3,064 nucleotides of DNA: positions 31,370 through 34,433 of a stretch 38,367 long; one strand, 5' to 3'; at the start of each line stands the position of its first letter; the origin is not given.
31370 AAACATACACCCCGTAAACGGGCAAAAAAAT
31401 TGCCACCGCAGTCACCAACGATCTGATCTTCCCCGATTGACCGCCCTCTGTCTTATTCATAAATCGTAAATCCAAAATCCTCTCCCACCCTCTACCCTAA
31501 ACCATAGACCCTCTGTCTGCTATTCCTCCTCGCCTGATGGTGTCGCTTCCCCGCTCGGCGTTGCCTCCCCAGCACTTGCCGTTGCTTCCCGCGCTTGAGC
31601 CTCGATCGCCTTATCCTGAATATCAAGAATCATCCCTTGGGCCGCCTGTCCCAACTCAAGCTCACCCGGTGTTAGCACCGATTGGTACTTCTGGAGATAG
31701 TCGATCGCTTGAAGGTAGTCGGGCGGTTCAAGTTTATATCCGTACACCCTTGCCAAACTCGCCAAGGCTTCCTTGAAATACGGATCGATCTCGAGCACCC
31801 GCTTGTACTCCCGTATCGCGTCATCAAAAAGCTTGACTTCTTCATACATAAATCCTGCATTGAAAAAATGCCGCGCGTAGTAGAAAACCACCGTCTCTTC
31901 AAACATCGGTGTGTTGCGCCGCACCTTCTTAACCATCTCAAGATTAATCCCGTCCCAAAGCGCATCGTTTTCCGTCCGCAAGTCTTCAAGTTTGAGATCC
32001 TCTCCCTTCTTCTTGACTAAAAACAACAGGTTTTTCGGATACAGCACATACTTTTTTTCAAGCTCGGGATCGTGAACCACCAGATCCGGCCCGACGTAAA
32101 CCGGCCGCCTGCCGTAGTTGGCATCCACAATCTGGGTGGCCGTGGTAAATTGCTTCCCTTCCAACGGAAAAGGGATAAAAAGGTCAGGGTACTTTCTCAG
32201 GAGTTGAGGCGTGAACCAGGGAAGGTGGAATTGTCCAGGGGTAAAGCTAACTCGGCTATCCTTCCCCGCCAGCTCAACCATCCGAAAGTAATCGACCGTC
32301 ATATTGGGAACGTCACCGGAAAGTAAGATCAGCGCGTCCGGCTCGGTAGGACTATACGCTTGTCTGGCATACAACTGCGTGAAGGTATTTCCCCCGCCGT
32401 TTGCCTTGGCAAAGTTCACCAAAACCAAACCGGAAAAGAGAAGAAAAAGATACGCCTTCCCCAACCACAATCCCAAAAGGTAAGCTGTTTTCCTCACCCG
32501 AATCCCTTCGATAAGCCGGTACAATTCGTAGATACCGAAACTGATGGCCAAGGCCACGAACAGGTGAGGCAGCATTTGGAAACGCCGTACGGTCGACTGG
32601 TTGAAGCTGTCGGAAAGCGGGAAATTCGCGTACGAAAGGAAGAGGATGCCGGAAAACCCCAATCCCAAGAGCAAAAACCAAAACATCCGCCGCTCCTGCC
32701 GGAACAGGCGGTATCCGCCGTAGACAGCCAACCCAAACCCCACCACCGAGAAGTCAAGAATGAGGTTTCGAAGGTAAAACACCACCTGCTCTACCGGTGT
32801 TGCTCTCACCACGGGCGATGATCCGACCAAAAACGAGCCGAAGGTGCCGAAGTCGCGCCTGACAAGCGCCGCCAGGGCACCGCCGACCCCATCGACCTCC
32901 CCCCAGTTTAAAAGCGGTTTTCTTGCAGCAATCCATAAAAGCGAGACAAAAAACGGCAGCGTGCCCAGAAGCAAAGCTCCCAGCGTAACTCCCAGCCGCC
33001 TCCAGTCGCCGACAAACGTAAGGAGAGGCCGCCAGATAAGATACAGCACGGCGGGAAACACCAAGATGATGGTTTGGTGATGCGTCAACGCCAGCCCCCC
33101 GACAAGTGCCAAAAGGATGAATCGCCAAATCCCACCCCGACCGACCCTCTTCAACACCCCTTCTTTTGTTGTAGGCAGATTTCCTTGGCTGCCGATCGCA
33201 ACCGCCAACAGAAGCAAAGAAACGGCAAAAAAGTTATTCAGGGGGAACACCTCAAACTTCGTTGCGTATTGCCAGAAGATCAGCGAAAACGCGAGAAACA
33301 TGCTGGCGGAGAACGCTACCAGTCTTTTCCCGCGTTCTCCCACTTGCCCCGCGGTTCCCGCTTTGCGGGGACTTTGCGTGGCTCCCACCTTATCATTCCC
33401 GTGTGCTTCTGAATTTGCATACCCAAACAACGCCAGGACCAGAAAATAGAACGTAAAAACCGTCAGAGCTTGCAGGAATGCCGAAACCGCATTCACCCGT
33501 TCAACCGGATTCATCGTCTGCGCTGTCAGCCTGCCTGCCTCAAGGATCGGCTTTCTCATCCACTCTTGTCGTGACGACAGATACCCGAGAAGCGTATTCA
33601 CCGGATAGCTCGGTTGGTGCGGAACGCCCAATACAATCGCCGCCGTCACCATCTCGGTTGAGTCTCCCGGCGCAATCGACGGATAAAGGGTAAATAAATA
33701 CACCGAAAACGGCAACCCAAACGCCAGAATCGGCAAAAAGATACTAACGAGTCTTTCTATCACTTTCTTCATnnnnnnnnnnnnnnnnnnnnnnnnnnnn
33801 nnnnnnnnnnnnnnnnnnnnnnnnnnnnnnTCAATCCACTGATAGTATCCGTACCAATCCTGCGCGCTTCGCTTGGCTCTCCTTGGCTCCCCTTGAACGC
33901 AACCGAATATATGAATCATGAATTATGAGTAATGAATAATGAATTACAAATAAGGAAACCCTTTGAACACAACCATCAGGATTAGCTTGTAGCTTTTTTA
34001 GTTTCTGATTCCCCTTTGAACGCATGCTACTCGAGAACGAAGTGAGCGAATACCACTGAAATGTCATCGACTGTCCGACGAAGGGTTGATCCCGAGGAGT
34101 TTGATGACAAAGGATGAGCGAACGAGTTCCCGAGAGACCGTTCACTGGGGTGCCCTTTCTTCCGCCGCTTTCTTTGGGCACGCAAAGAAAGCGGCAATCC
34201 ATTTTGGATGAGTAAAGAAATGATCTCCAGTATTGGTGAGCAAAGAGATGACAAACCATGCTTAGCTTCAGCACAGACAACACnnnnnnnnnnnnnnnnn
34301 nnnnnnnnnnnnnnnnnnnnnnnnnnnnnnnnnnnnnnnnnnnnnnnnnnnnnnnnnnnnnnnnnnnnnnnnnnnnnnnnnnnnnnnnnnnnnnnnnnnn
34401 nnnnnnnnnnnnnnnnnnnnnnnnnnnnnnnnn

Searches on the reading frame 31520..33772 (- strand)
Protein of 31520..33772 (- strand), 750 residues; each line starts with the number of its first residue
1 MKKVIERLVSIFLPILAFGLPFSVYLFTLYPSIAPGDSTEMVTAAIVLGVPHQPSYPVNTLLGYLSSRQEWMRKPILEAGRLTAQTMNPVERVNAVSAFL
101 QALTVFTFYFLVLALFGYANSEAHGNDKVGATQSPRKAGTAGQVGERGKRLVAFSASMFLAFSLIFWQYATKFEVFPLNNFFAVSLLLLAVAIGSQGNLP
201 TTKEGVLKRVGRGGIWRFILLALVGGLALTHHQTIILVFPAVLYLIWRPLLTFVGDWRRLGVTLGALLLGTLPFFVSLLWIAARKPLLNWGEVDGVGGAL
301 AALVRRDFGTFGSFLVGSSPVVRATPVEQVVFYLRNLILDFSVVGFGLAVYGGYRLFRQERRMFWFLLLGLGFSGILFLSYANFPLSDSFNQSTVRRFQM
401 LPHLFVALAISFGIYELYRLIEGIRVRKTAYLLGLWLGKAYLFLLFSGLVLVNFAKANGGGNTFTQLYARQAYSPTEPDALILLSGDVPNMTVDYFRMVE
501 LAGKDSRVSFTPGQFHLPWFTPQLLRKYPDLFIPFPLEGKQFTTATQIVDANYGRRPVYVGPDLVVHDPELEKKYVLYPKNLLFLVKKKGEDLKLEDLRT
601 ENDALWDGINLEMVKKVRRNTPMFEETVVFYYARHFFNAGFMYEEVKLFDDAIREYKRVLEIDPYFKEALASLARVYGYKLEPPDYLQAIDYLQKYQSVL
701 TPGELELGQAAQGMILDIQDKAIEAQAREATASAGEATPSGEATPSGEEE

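Call 7: search_protein_families(library=pfam, proteins=[window:31520-33772:-], max_evalue=0.01)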
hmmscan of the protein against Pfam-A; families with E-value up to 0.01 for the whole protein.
window:31520-33772:- (750 aa): 2 families
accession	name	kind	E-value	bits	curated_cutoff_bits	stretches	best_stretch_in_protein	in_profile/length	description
PF11028.14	TMEM260-like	-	4.4e-20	72.6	24.2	1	37-246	1-170/179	Protein O-mannosyl-transferase TMEM260-like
PF00515.34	TPR_1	-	0.0061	16.8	27.8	0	636-665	4-33/34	Tetratricopeptide repeat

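Call 40: find_encoding_contigs(protein=window:31520-33772:-, flank=10000, max_places=3)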
Protein window:31520-33772:- (750 aa): 12 contigs read that carry it; 3 places shown.
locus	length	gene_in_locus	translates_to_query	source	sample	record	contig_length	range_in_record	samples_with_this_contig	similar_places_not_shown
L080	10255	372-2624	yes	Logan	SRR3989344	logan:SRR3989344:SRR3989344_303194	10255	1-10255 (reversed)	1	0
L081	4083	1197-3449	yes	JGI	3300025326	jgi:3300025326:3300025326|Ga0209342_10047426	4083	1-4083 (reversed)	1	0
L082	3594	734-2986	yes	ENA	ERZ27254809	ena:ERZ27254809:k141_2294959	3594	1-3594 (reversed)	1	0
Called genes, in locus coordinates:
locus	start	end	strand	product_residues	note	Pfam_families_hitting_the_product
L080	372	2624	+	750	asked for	-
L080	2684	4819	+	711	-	PF11028:TMEM260_N, PF28495:TMEM260_2 (weak)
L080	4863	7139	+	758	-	PF09586:YfhO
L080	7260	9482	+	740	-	PF09586:YfhO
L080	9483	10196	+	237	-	PF00535:Glycos_transf_2, PF10111:Glyco_tranf_2_2, PF13641:Glyco_tranf_2_3 (weak)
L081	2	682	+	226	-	?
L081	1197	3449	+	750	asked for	-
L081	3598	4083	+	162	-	?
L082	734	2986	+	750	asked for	-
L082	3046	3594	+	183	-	?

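Call 42: find_encoding_contigs(protein=window:31520-33772:-, flank=10000, max_places=10)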
Protein window:31520-33772:- (750 aa): 12 contigs read that carry it; 3 places shown.
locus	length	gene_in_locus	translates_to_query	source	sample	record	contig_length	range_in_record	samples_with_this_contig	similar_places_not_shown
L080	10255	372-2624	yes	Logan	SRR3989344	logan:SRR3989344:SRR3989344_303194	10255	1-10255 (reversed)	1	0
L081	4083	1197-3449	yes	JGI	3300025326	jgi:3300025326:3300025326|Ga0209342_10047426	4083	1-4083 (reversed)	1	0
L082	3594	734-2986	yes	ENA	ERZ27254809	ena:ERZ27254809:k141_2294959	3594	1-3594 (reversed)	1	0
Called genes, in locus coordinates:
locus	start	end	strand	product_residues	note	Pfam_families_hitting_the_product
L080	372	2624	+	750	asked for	-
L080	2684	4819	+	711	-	PF11028:TMEM260_N, PF28495:TMEM260_2 (weak)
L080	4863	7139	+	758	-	PF09586:YfhO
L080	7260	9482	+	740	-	PF09586:YfhO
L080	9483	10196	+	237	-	PF00535:Glycos_transf_2, PF10111:Glyco_tranf_2_2, PF13641:Glyco_tranf_2_3 (weak)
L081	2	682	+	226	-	?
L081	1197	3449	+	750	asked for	-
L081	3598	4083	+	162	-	?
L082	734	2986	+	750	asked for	-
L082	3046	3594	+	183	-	?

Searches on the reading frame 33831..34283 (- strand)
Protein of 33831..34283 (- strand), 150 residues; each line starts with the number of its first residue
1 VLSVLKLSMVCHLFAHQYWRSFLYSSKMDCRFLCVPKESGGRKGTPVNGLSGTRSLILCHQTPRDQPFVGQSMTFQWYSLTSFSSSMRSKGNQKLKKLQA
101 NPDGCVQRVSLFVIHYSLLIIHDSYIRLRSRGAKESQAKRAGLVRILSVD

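Call 7: search_protein_families(library=pfam, proteins=[window:33831-34283:-], max_evalue=0.01)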
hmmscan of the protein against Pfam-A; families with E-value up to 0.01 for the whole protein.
window:33831-34283:- (150 aa): 0 families

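Call 8: search_protein_families(library=ncbifam, proteins=[window:33831-34283:-], max_evalue=1)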
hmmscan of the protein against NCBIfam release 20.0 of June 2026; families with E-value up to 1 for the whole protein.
window:33831-34283:- (150 aa): 0 families
